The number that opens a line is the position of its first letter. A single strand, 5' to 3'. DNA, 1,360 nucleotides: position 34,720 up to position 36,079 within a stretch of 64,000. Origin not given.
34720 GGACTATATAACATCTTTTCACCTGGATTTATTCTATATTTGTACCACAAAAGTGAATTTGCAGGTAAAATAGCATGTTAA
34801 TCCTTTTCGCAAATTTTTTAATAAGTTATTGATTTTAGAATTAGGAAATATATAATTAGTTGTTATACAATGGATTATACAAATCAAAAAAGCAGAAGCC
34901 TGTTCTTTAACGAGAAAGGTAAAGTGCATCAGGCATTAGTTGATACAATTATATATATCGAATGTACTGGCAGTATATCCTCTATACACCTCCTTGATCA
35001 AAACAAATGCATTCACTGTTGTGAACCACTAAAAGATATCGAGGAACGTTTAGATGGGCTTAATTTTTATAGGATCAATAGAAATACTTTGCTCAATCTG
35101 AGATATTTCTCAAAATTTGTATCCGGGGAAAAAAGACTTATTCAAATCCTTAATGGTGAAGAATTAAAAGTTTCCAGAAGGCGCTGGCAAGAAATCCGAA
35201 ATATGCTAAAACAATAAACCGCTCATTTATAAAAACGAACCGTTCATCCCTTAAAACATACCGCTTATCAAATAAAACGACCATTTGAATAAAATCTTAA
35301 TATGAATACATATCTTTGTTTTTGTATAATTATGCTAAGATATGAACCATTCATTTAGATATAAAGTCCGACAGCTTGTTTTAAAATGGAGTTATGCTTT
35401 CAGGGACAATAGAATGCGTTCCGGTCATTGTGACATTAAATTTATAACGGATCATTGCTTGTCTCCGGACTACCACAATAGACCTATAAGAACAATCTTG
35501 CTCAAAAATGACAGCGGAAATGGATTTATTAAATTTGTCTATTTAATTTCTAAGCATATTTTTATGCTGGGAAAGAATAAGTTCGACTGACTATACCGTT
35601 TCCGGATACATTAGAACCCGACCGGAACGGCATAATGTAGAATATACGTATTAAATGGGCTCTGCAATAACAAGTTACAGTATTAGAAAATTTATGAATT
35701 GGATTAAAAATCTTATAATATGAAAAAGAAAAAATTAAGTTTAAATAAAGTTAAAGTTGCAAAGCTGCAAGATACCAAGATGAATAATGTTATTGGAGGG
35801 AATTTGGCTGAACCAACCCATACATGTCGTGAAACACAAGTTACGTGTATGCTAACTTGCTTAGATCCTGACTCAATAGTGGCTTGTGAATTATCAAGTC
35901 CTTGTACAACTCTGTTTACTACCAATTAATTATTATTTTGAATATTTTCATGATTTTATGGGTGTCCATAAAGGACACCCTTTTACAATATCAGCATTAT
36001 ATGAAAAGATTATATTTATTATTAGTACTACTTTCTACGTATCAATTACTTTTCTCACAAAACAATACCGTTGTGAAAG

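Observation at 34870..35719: Stand-alone LytTR regulator plus four direct repeats phased at 21 bp, copied in front of each cassette and followed by a long conserved leader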

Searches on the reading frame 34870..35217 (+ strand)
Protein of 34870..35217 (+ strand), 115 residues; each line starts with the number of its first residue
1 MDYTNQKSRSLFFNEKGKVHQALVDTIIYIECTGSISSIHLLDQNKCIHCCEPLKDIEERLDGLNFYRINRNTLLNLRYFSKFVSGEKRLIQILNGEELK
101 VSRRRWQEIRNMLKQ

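Call 6: search_protein_families(library=pfam, proteins=[window:34870-35217:+], max_evalue=0.01)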
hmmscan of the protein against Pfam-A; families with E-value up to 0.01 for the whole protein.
window:34870-35217:+ (115 aa): 2 families
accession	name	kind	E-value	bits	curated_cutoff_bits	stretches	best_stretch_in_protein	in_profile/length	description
PF04397.21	LytTR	-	4.3e-14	53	22.6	1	18-113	2-97/98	LytTr DNA-binding domain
PF09639.16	YjcQ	-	0.0083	16.7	23.3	0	86-114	14-41/95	YjcQ protein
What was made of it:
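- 34870..35217 (+): lytTR: a 115-aa receiver-less LytTR-domain transcription factor. Pfam PF04397, E=4e-14, residues 18-113 (call 6).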

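Call 11: find_homologous_proteins(query=window:34870-35214:+, max_evalue=0.001)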
Query window:34870-35214:+ (115 aa): 3 proteins with E <= 0.001 among 4 candidates.
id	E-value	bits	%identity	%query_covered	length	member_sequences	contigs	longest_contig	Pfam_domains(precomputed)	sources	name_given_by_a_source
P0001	8.1e-71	253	100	100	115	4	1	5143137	PF04397.22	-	-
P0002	1.5e-59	217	83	100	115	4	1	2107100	PF04397.22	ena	-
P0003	1.0e-37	146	70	84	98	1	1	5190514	PF04397.22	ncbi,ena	-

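Call 12: find_encoding_contigs(protein=P0002, flank=10000, max_places=4)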
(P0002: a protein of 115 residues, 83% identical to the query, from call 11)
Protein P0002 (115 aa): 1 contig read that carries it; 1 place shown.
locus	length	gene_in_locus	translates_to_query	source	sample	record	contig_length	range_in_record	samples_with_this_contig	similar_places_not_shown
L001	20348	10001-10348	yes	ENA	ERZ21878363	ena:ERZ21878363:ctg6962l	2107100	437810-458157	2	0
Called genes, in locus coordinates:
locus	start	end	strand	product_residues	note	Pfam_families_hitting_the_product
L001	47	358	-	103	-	-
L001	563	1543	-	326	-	PF04443:LuxE (faint)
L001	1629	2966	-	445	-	PF02518:HATPase_c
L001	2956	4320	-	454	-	PF00072:Response_reg, PF00158:Sigma54_activat, PF01078:Mg_chelatase (faint), PF14532:Sigma54_activ_2, PF07724:AAA_2 (faint), PF07728:AAA_5 (weak), PF25601:AAA_lid_14, PF02954:HTH_8, +1 more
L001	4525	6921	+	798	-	PF12704:MacB_PCD, PF02687:FtsX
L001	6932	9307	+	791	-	PF12704:MacB_PCD, PF02687:FtsX, PF12704:MacB_PCD (weak), PF02687:FtsX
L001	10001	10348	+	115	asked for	PF04397:LytTR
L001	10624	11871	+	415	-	-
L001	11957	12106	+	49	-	-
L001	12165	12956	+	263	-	-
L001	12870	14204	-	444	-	PF03977:OAD_beta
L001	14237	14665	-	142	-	PF25984:BSH_YknX (faint), PF25919:BSH_CusB (faint), PF00364:Biotin_lipoyl, PF25917:BSH_RND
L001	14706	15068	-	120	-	PF04277:OAD_gamma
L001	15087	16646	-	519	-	PF01039:Carboxyl_trans, PF03255:ACCA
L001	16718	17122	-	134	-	PF00903:Glyoxalase, PF13468:Glyoxalase_3, PF13669:Glyoxalase_4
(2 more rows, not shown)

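Call 13: find_encoding_contigs(protein=P0003, flank=10000, max_places=4)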
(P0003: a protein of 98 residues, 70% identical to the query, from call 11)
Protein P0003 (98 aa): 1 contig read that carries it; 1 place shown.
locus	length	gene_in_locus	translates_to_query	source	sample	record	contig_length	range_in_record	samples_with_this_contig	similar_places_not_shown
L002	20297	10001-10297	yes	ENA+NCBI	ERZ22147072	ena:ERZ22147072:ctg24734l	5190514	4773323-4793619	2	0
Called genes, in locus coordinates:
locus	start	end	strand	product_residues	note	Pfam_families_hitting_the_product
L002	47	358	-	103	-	-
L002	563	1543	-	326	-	PF04443:LuxE (faint)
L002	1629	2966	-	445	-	PF02518:HATPase_c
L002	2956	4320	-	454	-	PF00072:Response_reg, PF00158:Sigma54_activat, PF01078:Mg_chelatase (faint), PF14532:Sigma54_activ_2, PF07724:AAA_2 (faint), PF07728:AAA_5 (weak), PF25601:AAA_lid_14, PF02954:HTH_8, +1 more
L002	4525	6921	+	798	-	PF12704:MacB_PCD, PF02687:FtsX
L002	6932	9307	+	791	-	PF12704:MacB_PCD, PF02687:FtsX, PF12704:MacB_PCD (weak), PF02687:FtsX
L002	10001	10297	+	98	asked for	PF04397:LytTR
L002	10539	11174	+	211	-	-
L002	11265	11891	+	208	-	-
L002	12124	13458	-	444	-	PF03977:OAD_beta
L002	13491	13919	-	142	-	PF25984:BSH_YknX (faint), PF25919:BSH_CusB (faint), PF00364:Biotin_lipoyl, PF25917:BSH_RND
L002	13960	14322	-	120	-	PF04277:OAD_gamma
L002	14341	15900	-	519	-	PF01039:Carboxyl_trans, PF03255:ACCA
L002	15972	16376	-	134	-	PF00903:Glyoxalase, PF13468:Glyoxalase_3, PF13669:Glyoxalase_4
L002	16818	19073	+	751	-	PF14938:SNAP (faint), PF00515:TPR_1 (faint), PF07719:TPR_2 (faint), PF13176:TPR_7 (faint), PF13424:TPR_12, PF17874:TPR_MalT, PF13424:TPR_12, PF07228:SpoIIE, +3 more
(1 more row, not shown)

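Call 20: find_related_loci(query=A2, collection=genome_contigs, flank=10000)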
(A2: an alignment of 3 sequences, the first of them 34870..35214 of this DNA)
Query A2 (115 aa) in genome_contigs; peptide patterns used: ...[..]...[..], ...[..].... (x = any residue, [..] = any of these).
33 stretches matched a pattern; 9 encode a relative of the query (tblastn E <= 1e-3); 9 distinct loci.
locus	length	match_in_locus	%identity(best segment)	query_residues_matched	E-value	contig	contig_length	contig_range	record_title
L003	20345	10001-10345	95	1-115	9e-73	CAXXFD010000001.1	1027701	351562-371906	MAG: Bacteroidales bacterium isolate 4c1f1197-ba28-441f-b5c2-3ffc506e3234 genome assembly, contig: contig_1, whole genom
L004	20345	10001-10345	90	1-115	3e-71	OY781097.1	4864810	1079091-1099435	MAG: Bacteroidales bacterium isolate 99733e06-e075-4ae5-9cfd-26ee2894fe83 genome assembly, chromosome: 1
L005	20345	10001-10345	91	1-115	8e-70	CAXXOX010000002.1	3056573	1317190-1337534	MAG: Bacteroidales bacterium isolate 201d7cc5-cfe6-415f-8efa-99aa2e61e932 genome assembly, contig: contig_2, whole genom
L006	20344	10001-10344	70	1-115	2e-43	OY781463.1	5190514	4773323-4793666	MAG: Bacteroidales bacterium isolate 1213159b-2f29-4165-836d-87c69f3987a4 genome assembly, chromosome: 1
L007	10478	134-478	49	1-115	3e-37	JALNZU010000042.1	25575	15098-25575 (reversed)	MAG: Bacteroidales bacterium isolate SO_2017_LW2 bin 114 scaffold_4291_c1_LW138R_2017, whole genome shotgun sequence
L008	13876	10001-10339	47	1-113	3e-36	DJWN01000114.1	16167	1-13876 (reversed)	MAG TPA_asm: Bacteroidales bacterium UBA6229 UBA6229_contig_66815, whole genome shotgun sequence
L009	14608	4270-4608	48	1-113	1e-34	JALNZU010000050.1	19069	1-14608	MAG: Bacteroidales bacterium isolate SO_2017_LW2 bin 114 scaffold_6386_c1_LW138R_2017, whole genome shotgun sequence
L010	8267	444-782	46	1-113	2e-34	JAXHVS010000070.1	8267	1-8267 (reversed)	MAG: Bacteroidota bacterium isolate MAG83_tar_biofilm MAG83_70, whole genome shotgun sequence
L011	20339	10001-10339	42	1-113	5e-31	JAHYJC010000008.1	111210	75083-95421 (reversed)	MAG: Lentimicrobium sp. isolate KA12 NODE_81_length_111210_cov_13.656698, whole genome shotgun sequence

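Call 49: search_solved_structures(query=window:34870-35214:+, max_evalue=1, show_alignments=2)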
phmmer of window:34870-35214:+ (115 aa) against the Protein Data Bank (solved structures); distinct sequences matched with E-value up to 1: 0.
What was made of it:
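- Tried and rejected: PDB phmmer found nothing (call 49).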

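Call 50: search_protein_families(library=ncbifam, proteins=[window:34870-35217:+], max_evalue=0.01)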
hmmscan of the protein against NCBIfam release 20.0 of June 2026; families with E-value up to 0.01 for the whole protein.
window:34870-35217:+ (115 aa): 1 family
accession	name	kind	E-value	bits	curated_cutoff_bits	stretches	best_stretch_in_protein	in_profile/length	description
NF010684.1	PRK14084.1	equivalog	0.00043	20.1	375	1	6-83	145-220/254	response regulator transcription factor LytR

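Call 64: search_protein_families(library=pfam, proteins=[L009:5093-6409:+, L009:6384-8729:+, L009:8729-10936:+, L008:10704-12248:+, L007:1148-1708:+, L007:1705-4056:+, L004:10858-11694:+, L004:11710-14349:+, L003:10537-11751:+, L006:10539-11174:+], max_evalue=0.001)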
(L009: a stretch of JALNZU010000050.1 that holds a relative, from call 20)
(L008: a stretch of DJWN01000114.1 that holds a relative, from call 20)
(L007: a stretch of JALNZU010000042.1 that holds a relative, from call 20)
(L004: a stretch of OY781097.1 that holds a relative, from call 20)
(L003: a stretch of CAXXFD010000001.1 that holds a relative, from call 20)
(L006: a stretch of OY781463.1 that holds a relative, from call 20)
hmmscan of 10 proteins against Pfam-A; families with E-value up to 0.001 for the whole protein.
L009:5093-6409:+ (438 aa): 2 families
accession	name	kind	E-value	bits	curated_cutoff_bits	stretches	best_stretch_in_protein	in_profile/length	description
PF04055.27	Radical_SAM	-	1.6e-16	61.4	29.5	1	101-267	1-164/166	Radical SAM superfamily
PF13353.11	Fer4_12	-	6.9e-08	33.3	22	1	105-223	13-126/137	4Fe-4S single cluster domain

L009:6384-8729:+ (781 aa): 3 families
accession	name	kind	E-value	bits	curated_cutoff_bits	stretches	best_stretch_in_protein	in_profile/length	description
PF14905.12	OMP_b-brl_3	-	7.6e-56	190.3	27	1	380-757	13-408/408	Outer membrane protein beta-barrel family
PF00593.30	TonB_dep_Rec_b-barrel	-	3.4e-09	37.5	27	1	267-696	39-402/436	TonB dependent receptor-like, beta-barrel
PF07715.20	Plug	-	3.2e-05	24.8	23.9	1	140-210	21-103/107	TonB-dependent Receptor Plug Domain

L009:8729-10936:+ (735 aa): 8 families
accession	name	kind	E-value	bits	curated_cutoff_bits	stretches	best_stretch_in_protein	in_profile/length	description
PF03412.21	Peptidase_C39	-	1.8e-35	122.1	22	1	8-129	6-121/133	Peptidase C39 family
PF00005.33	ABC_tran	-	2.1e-33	116.3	25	1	511-660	1-137/137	ABC transporter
PF00664.28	ABC_membrane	-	8.6e-31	108.1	28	1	182-447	5-273/274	ABC transporter transmembrane region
PF02463.25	SMC_N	-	9.2e-09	35.5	40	1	622-701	135-210/220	RecF/RecN/SMC N terminal domain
PF13304.12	AAA_21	-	7.8e-06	26.6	27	0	523-550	1-26/304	AAA domain, putative AbiEii toxin, Type IV TA system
PF20720.3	nSTAND3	-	0.00013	22.2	27.2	1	523-615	19-108/155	Novel STAND NTPase 3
PF13401.12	AAA_22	-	0.00022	22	27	0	523-683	7-116/130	AAA domain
PF25199.1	nSTAND_NTPase5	-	0.00049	20.4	34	0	517-539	37-59/145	Novel STAND NTPase 5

L008:10704-12248:+ (514 aa): 2 families
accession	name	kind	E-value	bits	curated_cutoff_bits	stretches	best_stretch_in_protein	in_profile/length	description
PF13186.11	SPASM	-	6.4e-10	39.6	21.5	1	401-467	1-66/67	Iron-sulfur cluster-binding domain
PF04055.27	Radical_SAM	-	2.8e-08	34.5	29.5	1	173-288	12-136/166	Radical SAM superfamily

L007:1148-1708:+ (186 aa): 2 families
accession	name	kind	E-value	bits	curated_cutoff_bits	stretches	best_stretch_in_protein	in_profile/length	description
PF00578.27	AhpC-TSA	-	1.7e-07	31.6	26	1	36-164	8-121/124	AhpC/TSA family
PF08534.16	Redoxin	-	0.00057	20.1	26.6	1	35-183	8-148/148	Redoxin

L007:1705-4056:+ (783 aa): 4 families
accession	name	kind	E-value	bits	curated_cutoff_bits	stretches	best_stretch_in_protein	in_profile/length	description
PF14905.12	OMP_b-brl_3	-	2.9e-46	158.8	27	1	374-758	1-408/408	Outer membrane protein beta-barrel family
PF13715.12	CarbopepD_reg_2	-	1e-10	42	32.2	1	30-120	2-88/88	CarboxypepD_reg-like domain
PF13620.12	CarboxypepD_reg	-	2.6e-07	31.3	32.3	1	29-98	2-72/82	Carboxypeptidase regulatory-like domain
PF07715.20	Plug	-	7e-06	27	23.9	1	139-219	15-107/107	TonB-dependent Receptor Plug Domain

L004:10858-11694:+ (278 aa): 1 family
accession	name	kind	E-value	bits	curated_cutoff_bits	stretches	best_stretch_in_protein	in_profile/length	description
PF09697.16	Porph_ging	-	3.2e-10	40.9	25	1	173-197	56-80/81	Protein of unknown function (Porph_ging)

L004:11710-14349:+ (879 aa): 1 family
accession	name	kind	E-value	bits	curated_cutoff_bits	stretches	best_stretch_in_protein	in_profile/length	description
PF13620.12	CarboxypepD_reg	-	1.2e-07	32.4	32.3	1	26-103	2-81/82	Carboxypeptidase regulatory-like domain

L003:10537-11751:+ (404 aa): 0 families

L006:10539-11174:+ (211 aa): 0 families

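Call 65: predict_structure(alignment_id=A2)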
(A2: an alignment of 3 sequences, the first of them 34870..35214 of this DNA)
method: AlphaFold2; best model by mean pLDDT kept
length: 115 residues; sequences in the alignment: 3
mean_pLDDT: 38.5   pTM: 0.32
mean pLDDT of the five models: 38.5, 34.3, 34.2, 32.1, 29.7
residues with pLDDT >= 90: 0; 70-90: 0; 50-70: 19; < 50: 96
segments of 3 or more residues with pLDDT < 50: 1-77, 81-89, 94-97, 112-115
pLDDT, mean of each block of 10 residues (from residue 1): 27 28 33 34 37 39 34 41 46 49 55 43
secondary structure, 60 per line:
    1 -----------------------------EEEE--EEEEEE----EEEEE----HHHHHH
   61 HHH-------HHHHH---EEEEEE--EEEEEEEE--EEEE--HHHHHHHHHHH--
elements in order: E30-33 E36-41 E46-50 H55-63 H71-75 E79-84 E87-94 E97-100 H103-113
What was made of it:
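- On LytTR DNA-binding domain proteins (PF04397): The AlphaFold2 model from a 3-sequence alignment had pLDDT 38.5 and was not usable for a fold search (call 65). phmmer against PDB found no hit (call 49).
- The AlphaFold model was unusable (pLDDT 38, call 65) and no PDB sequence match was found (call 49).
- Tried and rejected: The AlphaFold2 model had pLDDT 38 (call 65), so no fold search was run.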

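Call 66: search_protein_representatives(protein=window:34870-35214:+)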
Query: 115 residues. Proteins with E-value up to 0.001 (for the whole library): 1426; up to 1e-10: 38; up to 1e-30: 1. The best 150 are listed.
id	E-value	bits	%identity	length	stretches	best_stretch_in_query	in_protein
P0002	4.8e-60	216.7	83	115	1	1-115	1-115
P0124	1.8e-22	95.7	41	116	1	1-114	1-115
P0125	1.1e-18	83.5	42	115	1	1-111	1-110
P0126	1.4e-18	83.2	39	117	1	1-114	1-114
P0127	2.9e-18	82.2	40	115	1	1-112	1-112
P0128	1.9e-17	79.6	41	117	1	1-113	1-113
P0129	4.2e-16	75.2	37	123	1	2-112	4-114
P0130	2.9e-15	72.5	37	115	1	1-110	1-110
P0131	2.4e-14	69.6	35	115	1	1-111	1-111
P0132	3.1e-14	69.2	37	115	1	6-109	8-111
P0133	3.7e-14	68.9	35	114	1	1-112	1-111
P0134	6.0e-14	68.3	37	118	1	1-110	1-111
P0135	8.4e-14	67.8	38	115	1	5-110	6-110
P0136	1.5e-13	67.0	30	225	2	13-115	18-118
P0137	1.7e-13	66.8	35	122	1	2-113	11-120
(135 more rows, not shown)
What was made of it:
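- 34870..35217 (+): Homologues of 42-95% identity are all about 115 aa (calls 11, 20, 66).
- On LRS (HdrRM/BrsRM-type LytTR regulatory systems): Calls 6, 66.
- The nearest relatives in 1.8 billion representatives are almost all 110-125 aa (call 66).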

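Call 82: find_encoding_contigs(protein=P0129, flank=3000, max_places=4)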
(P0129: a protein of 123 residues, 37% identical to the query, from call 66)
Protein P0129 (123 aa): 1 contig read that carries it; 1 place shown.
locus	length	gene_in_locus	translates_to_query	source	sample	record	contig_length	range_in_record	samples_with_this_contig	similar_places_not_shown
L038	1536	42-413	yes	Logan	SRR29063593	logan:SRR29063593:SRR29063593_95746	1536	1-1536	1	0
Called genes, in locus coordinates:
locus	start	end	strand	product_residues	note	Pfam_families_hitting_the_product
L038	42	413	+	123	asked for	PF04397:LytTR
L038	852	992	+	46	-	-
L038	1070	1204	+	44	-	-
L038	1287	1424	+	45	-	-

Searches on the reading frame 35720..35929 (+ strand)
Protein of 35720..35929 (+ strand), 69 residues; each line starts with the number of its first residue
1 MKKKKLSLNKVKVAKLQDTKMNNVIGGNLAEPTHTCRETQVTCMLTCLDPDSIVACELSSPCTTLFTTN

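Call 6: search_protein_families(library=pfam, proteins=[window:35720-35929:+], max_evalue=0.01)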
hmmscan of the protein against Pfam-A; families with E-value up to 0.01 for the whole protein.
window:35720-35929:+ (69 aa): 0 families

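Call 50: search_protein_families(library=ncbifam, proteins=[window:35720-35929:+], max_evalue=0.01)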
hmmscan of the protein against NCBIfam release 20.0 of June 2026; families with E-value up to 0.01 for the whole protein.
window:35720-35929:+ (69 aa): 2 families
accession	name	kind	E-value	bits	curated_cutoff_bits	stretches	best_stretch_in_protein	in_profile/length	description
NF038153.1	lant_leader_L1a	domain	1.2e-08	34.9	22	1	1-27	1-32/32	class I lanthipeptide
TIGR04149.1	GG_sam_targ_CFB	domain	3.6e-06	26.8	25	1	1-43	2-42/43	TIGR04149 family rSAM-modified RiPP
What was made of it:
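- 35720..35929 (+): lanA1, class I lanthipeptide precursor (GG leader). NCBIfam NF038153 lant_leader_L1a, E=1e-8 (call 50).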
